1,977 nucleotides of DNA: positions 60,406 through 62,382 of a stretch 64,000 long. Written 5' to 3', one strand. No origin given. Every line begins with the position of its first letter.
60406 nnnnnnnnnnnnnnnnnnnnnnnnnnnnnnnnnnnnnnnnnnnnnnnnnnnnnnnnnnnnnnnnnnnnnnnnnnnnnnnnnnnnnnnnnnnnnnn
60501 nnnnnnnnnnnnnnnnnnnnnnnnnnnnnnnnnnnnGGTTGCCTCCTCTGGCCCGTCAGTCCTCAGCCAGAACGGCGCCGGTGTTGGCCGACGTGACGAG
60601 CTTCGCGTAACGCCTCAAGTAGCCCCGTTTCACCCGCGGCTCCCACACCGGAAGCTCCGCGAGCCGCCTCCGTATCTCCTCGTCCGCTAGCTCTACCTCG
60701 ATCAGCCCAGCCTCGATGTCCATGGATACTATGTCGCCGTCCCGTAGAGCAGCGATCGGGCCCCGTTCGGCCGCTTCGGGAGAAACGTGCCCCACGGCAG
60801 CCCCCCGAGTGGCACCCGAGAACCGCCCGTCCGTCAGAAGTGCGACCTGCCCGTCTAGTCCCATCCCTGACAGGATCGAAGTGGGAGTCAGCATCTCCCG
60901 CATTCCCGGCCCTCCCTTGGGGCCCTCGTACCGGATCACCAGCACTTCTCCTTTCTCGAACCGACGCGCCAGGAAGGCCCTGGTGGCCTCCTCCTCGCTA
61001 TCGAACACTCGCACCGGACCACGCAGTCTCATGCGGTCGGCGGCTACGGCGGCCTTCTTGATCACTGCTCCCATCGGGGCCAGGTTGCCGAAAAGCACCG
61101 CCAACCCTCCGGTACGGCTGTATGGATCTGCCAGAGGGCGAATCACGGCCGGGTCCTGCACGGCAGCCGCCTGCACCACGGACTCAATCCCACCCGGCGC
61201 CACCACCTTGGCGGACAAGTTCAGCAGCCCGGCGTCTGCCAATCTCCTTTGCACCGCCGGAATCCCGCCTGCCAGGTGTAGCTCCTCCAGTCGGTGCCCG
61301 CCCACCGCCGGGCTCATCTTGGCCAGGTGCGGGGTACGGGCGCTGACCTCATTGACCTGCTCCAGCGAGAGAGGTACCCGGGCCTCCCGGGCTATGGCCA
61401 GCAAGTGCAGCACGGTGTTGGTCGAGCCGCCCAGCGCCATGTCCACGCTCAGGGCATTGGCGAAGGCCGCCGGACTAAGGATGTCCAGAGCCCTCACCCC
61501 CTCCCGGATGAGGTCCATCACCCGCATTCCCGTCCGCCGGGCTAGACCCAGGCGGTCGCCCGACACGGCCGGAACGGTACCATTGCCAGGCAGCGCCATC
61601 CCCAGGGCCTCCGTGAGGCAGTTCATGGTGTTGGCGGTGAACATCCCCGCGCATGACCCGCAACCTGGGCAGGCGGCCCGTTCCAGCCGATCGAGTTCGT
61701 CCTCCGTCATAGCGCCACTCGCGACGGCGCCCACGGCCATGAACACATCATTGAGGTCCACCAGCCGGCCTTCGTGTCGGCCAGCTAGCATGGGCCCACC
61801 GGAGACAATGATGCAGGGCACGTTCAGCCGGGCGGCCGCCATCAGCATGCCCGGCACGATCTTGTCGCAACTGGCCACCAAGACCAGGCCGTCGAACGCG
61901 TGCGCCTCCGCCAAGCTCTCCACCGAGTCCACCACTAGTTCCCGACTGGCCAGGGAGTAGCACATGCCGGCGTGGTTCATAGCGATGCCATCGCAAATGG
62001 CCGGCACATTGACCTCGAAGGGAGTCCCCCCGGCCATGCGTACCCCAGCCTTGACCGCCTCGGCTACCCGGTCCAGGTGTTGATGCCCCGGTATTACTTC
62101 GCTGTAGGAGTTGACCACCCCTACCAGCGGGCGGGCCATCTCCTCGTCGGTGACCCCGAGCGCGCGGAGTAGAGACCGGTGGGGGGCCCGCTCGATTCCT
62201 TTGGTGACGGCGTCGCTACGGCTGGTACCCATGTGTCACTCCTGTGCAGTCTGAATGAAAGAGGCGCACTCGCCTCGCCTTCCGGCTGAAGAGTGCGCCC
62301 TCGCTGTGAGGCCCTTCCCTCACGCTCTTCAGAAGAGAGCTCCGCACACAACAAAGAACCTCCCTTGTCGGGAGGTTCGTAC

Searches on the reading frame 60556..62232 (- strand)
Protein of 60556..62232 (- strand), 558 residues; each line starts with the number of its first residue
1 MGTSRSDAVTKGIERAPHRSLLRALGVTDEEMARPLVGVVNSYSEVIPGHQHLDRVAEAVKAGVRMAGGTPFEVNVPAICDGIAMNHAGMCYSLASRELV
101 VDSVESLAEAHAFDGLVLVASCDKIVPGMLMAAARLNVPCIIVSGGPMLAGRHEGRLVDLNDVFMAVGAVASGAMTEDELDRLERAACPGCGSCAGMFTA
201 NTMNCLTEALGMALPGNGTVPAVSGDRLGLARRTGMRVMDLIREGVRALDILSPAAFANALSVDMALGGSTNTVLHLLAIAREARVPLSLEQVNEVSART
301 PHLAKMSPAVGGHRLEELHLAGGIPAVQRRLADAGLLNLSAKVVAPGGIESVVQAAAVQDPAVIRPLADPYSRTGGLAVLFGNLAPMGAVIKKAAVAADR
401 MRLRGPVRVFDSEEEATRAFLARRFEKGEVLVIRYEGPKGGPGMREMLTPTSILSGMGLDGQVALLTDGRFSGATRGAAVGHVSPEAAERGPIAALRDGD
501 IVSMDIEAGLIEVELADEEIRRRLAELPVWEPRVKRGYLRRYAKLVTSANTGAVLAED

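Call 8: search_protein_families(library=ncbifam, proteins=[window:60556-62232:-])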
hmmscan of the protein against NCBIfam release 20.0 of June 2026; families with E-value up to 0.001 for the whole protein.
window:60556-62232:- (558 aa): 8 families
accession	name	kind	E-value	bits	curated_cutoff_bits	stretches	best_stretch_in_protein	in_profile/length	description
NF002068.0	PRK00911.1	subfamily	1.9e-231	769.4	644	1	4-556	5-556/559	dihydroxy-acid dehydratase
TIGR00110.1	ilvD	equivalog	2.3e-220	732.8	618.15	1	17-555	1-541/543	dihydroxy-acid dehydratase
NF009103.0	PRK12448.1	equivalog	6.5e-174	579.5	710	2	3-356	3-364/616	dihydroxy-acid dehydratase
NF004784.0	PRK06131.1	subfamily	7.8e-135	450.5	539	1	10-555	18-560/576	dihydroxy-acid dehydratase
NF009559.0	PRK13016.1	equivalog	9.7e-122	407.1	882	1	16-553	24-559/578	L-arabinonate dehydratase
NF009560.0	PRK13017.1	subfamily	3.9e-118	395.2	684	1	22-556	32-576/595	dihydroxy-acid dehydratase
TIGR01196.1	edd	equivalog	3.5e-79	266.7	708.25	1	30-552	60-596/601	phosphogluconate dehydratase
TIGR03432.1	yjhG_yagF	hypoth_equivalog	2.9e-64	217.3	808.15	2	49-350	82-385/640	YjhG/YagF family D-xylonate dehydratase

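Call 10: find_related_loci(query=window:60556-62232:-, collection=genome_contigs, flank=4000)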
Query window:60556-62232:- (558 aa) in genome_contigs; peptide patterns used: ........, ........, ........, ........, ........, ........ (x = any residue, [..] = any of these).
600 stretches matched a pattern (row limit reached: there are more); 600 encode a relative of the query (tblastn E <= 1e-3); the best 80 are kept; 80 distinct loci.
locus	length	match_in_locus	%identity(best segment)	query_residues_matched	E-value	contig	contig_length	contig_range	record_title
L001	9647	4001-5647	66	5-555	0e+0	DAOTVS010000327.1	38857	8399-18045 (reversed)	MAG TPA_asm: Anaerolineae bacterium isolate H111_74 k127_855132, whole genome shotgun sequence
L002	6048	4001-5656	64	5-555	0e+0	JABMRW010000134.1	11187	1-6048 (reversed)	MAG: Deltaproteobacteria bacterium isolate bin.571 k141_7108511, whole genome shotgun sequence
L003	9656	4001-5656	61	5-557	0e+0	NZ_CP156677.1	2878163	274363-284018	Phosphitispora sp. TUW77 chromosome, complete genome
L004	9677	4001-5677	63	5-557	0e+0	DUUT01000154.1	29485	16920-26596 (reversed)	MAG TPA_asm: Chloroflexota bacterium isolate AS08sgBPME_257 214308_AS08, whole genome shotgun sequence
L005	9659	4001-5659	61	5-558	0e+0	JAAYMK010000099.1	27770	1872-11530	MAG: Bacillota bacterium isolate AS20ysBPTH_186 60105_AS20, whole genome shotgun sequence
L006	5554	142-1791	60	5-555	0e+0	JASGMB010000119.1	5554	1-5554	MAG: Clostridiales bacterium isolate DJKA123_ANT-F21_bin.21 scaffold_5539, whole genome shotgun sequence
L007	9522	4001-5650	61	5-557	0e+0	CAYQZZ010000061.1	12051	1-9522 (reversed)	MAG TPA_asm: uncultured Dehalococcoidaceae bacterium isolate binchicken_co103_286 genome assembly, contig: NODE_5771_len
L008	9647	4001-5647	62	6-555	0e+0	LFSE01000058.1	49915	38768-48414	MAG: Clostridiales bacterium DTU074 scaffold19460, whole genome shotgun sequence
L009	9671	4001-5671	60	2-557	0e+0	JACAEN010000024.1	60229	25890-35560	MAG: Chloroflexota bacterium isolate L.E.CH.35 k119_1141832, whole genome shotgun sequence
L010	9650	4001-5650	62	5-555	0e+0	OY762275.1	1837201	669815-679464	MAG: Christensenellaceae bacterium isolate e5ac81be-658e-4384-8ac4-b2a27386532d genome assembly, chromosome: 1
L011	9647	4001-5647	61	5-555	0e+0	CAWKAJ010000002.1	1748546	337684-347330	MAG: uncultured Chloroflexia bacterium isolate MFD03726.bin.1.10 genome assembly, contig: contig_31094, whole genome sho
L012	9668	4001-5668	62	5-556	0e+0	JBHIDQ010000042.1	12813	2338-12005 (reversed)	MAG: Dehalococcoidales bacterium isolate b3.sp3_bin.43 NODE_1523_length_12813_cov_16.564665, whole genome shotgun sequen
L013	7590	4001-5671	60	5-558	0e+0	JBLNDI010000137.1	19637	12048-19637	MAG: Bacillota bacterium isolate MAG103 PRJNA950955_bin12_renamed_136, whole genome shotgun sequence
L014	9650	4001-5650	59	5-555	0e+0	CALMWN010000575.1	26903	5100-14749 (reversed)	MAG TPA_asm: uncultured Clostridia bacterium isolate SRR5215466_bin.117_CONCOCT_v1.1_MAG genome assembly, contig: ERZ781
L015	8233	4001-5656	61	3-555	0e+0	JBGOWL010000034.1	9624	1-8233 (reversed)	MAG: Dehalococcoidia bacterium isolate OBJ_0618_130150_93 k141_3700065_length_9624_cov_9.0314, whole genome shotgun sequ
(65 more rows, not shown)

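Call 11: find_homologous_proteins(query=window:60556-62232:-, max_evalue=1e-100)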
Query window:60556-62232:- (558 aa): 8000 proteins with E <= 1e-100 among 8000 candidates; the best 120 are listed.
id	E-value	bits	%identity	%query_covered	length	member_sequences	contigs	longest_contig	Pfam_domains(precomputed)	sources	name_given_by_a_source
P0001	0.0e+0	1198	100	100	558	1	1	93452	PF24877.2,PF00920.28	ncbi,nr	ncbi:MAG: dihydroxy-acid dehydratase [Anaerolineae bacterium]|nr:dihydroxy-acid dehydratase [Anaerol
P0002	0.0e+0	1036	85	100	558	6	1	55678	PF24877.2,PF00920.28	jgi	jgi:dihydroxy-acid dehydratase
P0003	8.0e-289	977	79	100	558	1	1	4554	PF24877.2,PF00920.28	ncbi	-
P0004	5.4e-280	948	79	99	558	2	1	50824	PF24877.2,PF00920.28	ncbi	ncbi:MAG: dihydroxy-acid dehydratase [Anaerolineae bacterium]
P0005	6.0e-280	948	78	100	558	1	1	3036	PF24877.2,PF00920.28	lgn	-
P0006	7.1e-280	947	78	100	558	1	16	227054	PF24877.2,PF00920.28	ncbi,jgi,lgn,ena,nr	ncbi:MAG: dihydroxy-acid dehydratase [Anaerolineae bacterium]|nr:dihydroxy-acid dehydratase [Anaerol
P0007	4.4e-279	945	79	100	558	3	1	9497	PF24877.2,PF00920.28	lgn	-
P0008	8.5e-279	944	78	100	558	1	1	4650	PF24877.2,PF00920.28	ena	-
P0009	2.7e-275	932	78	99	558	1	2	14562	PF24877.2,PF00920.28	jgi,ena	-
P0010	2.3e-271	919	76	99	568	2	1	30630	PF24877.2,PF00920.28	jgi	-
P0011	3.8e-266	902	74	99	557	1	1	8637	PF24877.2,PF00920.28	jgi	jgi:dihydroxy-acid dehydratase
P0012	1.0e-264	897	73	99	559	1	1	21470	PF24877.2,PF00920.28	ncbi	ncbi:MAG: dihydroxy-acid dehydratase [Anaerolineae bacterium]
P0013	2.2e-264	896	73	99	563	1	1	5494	PF24877.2,PF00920.28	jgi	-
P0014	6.2e-264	895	73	99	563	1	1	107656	PF24877.2,PF00920.28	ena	-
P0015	2.2e-263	893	73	99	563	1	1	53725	PF24877.2,PF00920.28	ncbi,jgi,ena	-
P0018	1.6e-258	877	72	99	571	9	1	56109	PF24877.2,PF00920.28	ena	-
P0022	1.3e-245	834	68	99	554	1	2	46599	PF24877.2,PF00920.28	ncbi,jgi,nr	ncbi:MAG: dihydroxy-acid dehydratase [Anaerolineae bacterium]|jgi:dihydroxy-acid dehydratase|nr:dihy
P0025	2.8e-244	830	69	99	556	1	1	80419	PF24877.2,PF00920.28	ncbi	ncbi:MAG: dihydroxy-acid dehydratase [Anaerolineae bacterium]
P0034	9.2e-243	825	69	99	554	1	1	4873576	PF24877.2,PF00920.28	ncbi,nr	ncbi:MAG: dihydroxy-acid dehydratase [Anaerolineae bacterium]|nr:MAG: dihydroxy-acid dehydratase [An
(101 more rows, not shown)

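Call 13: find_encoding_contigs(protein=P0002, flank=3000, max_places=1)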
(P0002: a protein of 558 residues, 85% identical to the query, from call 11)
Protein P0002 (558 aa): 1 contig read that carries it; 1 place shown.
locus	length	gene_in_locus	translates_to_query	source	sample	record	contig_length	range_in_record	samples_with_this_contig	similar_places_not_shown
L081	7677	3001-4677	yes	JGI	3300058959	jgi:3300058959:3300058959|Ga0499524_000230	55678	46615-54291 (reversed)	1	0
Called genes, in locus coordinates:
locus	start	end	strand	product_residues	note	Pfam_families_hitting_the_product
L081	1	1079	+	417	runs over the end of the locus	-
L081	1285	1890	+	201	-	PF13411:MerR_1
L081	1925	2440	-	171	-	PF01613:Flavin_Reduct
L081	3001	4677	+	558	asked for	PF00920:ILVD_EDD_N, PF24877:ILV_EDD_C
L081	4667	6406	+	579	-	PF02776:TPP_enzyme_N, PF00205:TPP_enzyme_M, PF02775:TPP_enzyme_C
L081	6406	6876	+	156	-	PF01842:ACT, PF13291:ACT_4 (weak), PF22629:ACT_AHAS_ss, PF13710:ACT_5, PF10369:ALS_ss_C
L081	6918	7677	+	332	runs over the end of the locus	PF02826:2-Hacid_dh_C (faint), PF03446:NAD_binding_2 (weak), PF03807:F420_oxidored (weak), PF07991:KARI_N, PF01450:KARI_C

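Call 14: find_encoding_contigs(protein=P0004, flank=3000, max_places=1)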
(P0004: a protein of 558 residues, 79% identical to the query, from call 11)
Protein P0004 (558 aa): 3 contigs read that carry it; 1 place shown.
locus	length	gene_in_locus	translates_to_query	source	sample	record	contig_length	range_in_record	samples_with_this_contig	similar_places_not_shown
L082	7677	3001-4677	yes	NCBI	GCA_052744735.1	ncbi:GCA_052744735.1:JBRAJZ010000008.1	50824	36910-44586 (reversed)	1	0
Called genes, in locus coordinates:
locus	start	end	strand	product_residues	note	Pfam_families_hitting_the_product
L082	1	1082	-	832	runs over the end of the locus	PF01074:Glyco_hydro_38N, PF09261:Alpha-mann_mid, PF07748:Glyco_hydro_38C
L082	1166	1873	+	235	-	PF20582:UPF0758_N, PF04002:RadC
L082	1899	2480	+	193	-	PF14385:DUF4416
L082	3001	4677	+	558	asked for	PF00920:ILVD_EDD_N, PF24877:ILV_EDD_C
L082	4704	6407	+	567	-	PF02776:TPP_enzyme_N, PF00205:TPP_enzyme_M, PF02775:TPP_enzyme_C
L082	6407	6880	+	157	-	PF01842:ACT, PF22629:ACT_AHAS_ss, PF13710:ACT_5, PF10369:ALS_ss_C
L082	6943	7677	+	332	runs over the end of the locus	PF03446:NAD_binding_2 (weak), PF03807:F420_oxidored (weak), PF07991:KARI_N, PF01450:KARI_C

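Call 15: find_encoding_contigs(protein=P0006, flank=3000, max_places=1)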
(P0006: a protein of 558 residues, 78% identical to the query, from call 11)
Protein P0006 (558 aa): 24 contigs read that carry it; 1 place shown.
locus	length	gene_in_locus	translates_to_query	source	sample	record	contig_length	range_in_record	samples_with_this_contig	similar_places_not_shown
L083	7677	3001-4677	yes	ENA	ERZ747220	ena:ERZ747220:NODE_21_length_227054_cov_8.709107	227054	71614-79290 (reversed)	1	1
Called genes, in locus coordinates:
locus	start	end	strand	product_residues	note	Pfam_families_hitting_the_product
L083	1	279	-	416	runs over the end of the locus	PF00665:rve (weak)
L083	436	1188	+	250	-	PF13411:MerR_1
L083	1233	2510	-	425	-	PF06782:UPF0236 (faint)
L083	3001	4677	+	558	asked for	PF00920:ILVD_EDD_N, PF24877:ILV_EDD_C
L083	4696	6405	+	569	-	PF02776:TPP_enzyme_N, PF00205:TPP_enzyme_M, PF02775:TPP_enzyme_C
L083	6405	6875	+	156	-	PF01842:ACT, PF13291:ACT_4 (weak), PF22629:ACT_AHAS_ss, PF13710:ACT_5, PF10369:ALS_ss_C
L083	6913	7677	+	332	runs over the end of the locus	PF02826:2-Hacid_dh_C (weak), PF03446:NAD_binding_2 (weak), PF03807:F420_oxidored (weak), PF07991:KARI_N, PF01450:KARI_C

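Call 16: find_encoding_contigs(protein=P0010, flank=3000, max_places=1)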
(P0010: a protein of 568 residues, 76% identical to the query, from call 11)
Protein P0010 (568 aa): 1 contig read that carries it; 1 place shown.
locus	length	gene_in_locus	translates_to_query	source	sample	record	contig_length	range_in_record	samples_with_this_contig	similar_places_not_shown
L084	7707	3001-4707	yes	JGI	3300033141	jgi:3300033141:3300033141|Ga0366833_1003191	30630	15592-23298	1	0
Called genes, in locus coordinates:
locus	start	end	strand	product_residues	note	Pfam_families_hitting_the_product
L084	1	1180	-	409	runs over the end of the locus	PF13579:Glyco_trans_4_4 (faint), PF13439:Glyco_transf_4, PF00534:Glycos_transf_1, PF13692:Glyco_trans_1_4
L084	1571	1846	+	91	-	-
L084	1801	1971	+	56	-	-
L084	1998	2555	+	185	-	PF03602:Cons_hypoth95, PF05175:MTS, PF13649:Methyltransf_25 (weak), PF01564:Spermine_synth (weak)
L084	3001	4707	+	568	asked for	PF00920:ILVD_EDD_N, PF24877:ILV_EDD_C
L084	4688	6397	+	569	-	PF02776:TPP_enzyme_N, PF00205:TPP_enzyme_M, PF02775:TPP_enzyme_C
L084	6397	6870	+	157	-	PF01842:ACT, PF22629:ACT_AHAS_ss, PF13710:ACT_5, PF10369:ALS_ss_C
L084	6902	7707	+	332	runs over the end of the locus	PF02826:2-Hacid_dh_C (faint), PF03807:F420_oxidored (weak), PF07991:KARI_N, PF01450:KARI_C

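Call 25: find_encoding_contigs(protein=P0009, flank=1500, max_places=1)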
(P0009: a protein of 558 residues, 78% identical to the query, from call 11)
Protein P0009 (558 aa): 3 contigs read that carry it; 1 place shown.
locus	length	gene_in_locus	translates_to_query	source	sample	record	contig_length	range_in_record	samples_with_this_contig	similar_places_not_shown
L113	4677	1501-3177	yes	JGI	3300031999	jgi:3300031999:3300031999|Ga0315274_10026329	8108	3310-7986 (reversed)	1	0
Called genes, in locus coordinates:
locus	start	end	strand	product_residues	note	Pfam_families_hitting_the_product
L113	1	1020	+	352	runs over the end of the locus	PF01408:GFO_IDH_MocA, PF03447:NAD_binding_3 (weak), PF02894:GFO_IDH_MocA_C, PF22725:GFO_IDH_MocA_C3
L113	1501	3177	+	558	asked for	PF00920:ILVD_EDD_N, PF24877:ILV_EDD_C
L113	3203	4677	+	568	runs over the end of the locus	PF02776:TPP_enzyme_N, PF00205:TPP_enzyme_M, PF02775:TPP_enzyme_C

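Call 26: find_encoding_contigs(protein=P0011, flank=1500, max_places=1)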
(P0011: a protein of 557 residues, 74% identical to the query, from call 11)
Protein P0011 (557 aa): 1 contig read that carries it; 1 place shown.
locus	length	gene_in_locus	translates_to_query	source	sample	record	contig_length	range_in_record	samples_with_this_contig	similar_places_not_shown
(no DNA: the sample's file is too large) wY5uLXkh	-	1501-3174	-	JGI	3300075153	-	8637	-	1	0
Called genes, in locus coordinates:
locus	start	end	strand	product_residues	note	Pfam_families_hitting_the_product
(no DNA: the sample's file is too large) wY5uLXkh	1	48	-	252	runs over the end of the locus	PF00795:CN_hydrolase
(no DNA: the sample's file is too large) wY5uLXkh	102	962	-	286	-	PF00248:Aldo_ket_red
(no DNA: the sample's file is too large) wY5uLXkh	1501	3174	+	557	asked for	PF00920:ILVD_EDD_N, PF24877:ILV_EDD_C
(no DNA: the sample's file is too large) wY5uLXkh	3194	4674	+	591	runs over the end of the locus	PF02776:TPP_enzyme_N, PF00205:TPP_enzyme_M, PF02775:TPP_enzyme_C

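Call 27: find_encoding_contigs(protein=P0012, flank=1500, max_places=1)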
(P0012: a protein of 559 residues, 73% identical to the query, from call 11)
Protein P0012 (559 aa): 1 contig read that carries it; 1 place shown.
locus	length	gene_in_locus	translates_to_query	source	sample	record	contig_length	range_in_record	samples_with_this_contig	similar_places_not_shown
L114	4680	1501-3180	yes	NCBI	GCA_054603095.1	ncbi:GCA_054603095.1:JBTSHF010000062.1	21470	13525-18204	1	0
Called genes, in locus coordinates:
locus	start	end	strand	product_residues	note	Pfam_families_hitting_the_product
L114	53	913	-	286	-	PF00248:Aldo_ket_red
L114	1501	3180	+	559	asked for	PF00920:ILVD_EDD_N, PF24877:ILV_EDD_C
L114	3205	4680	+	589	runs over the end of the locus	PF02776:TPP_enzyme_N, PF00205:TPP_enzyme_M, PF02775:TPP_enzyme_C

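Call 28: find_encoding_contigs(protein=P0014, flank=1500, max_places=1)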
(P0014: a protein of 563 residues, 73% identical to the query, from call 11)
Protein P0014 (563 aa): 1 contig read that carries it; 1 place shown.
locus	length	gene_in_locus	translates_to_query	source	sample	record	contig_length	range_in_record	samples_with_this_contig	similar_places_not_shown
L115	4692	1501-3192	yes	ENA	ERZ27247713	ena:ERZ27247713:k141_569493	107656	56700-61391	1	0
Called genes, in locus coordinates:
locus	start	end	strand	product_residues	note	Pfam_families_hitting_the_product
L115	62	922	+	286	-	PF02645:DegV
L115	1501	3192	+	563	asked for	PF00920:ILVD_EDD_N, PF24877:ILV_EDD_C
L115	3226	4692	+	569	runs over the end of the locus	PF02776:TPP_enzyme_N, PF00205:TPP_enzyme_M, PF02775:TPP_enzyme_C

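Call 29: find_encoding_contigs(protein=P0018, flank=1500, max_places=1)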
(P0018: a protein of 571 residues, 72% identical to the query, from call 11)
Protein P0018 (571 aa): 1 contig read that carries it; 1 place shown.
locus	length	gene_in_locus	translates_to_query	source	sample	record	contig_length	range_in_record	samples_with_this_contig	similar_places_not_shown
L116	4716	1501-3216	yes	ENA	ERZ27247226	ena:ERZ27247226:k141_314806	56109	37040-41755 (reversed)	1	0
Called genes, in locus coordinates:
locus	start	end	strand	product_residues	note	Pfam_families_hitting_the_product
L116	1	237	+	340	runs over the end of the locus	PF00586:AIRS, PF02769:AIRS_C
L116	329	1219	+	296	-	PF01226:Form_Nir_trans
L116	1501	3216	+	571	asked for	PF00920:ILVD_EDD_N, PF24877:ILV_EDD_C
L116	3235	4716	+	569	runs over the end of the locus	PF02776:TPP_enzyme_N, PF00205:TPP_enzyme_M, PF02775:TPP_enzyme_C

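Call 30: find_encoding_contigs(protein=P0022, flank=1500, max_places=1)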
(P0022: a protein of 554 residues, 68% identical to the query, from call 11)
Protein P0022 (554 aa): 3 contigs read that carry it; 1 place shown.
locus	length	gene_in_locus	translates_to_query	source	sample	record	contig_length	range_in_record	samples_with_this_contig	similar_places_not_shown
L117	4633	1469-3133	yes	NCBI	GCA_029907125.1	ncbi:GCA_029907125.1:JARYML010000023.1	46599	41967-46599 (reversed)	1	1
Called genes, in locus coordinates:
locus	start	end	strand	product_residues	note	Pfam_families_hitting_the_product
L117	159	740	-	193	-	-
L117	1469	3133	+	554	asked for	PF00920:ILVD_EDD_N, PF24877:ILV_EDD_C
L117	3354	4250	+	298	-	PF03807:F420_oxidored, PF14748:P5CR_dimer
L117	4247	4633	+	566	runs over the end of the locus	PF02776:TPP_enzyme_N, PF00205:TPP_enzyme_M, PF02775:TPP_enzyme_C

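Call 31: find_encoding_contigs(protein=P0034, flank=1500, max_places=1)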
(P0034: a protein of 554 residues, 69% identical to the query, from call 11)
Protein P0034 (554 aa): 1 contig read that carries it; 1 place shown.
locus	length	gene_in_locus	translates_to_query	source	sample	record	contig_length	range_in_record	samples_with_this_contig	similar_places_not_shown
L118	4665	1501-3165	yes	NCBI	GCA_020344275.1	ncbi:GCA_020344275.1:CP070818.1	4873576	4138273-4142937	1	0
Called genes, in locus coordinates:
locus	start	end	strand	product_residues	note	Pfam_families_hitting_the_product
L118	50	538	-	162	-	PF00248:Aldo_ket_red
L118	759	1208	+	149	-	PF01220:DHquinase_II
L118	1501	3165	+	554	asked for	PF00920:ILVD_EDD_N, PF24877:ILV_EDD_C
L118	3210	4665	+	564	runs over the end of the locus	PF02776:TPP_enzyme_N, PF00205:TPP_enzyme_M, PF02775:TPP_enzyme_C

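Call 32: find_encoding_contigs(protein=P0025, flank=1500, max_places=1)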
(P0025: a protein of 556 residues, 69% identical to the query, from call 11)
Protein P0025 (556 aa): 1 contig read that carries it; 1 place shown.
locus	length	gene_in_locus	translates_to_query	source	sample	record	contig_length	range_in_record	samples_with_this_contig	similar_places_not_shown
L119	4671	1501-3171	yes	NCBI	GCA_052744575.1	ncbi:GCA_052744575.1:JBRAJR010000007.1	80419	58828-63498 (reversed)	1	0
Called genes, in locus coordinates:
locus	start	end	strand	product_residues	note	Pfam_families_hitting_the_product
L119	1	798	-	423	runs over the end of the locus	PF00764:Arginosuc_synth, PF20979:Arginosuc_syn_C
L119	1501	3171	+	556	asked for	PF00920:ILVD_EDD_N, PF24877:ILV_EDD_C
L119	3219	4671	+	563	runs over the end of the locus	PF02776:TPP_enzyme_N, PF00205:TPP_enzyme_M, PF02775:TPP_enzyme_C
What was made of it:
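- The ORF is always placed immediately upstream of ilvD, whatever the upstream neighbour is (calls 13-16, 25-32).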
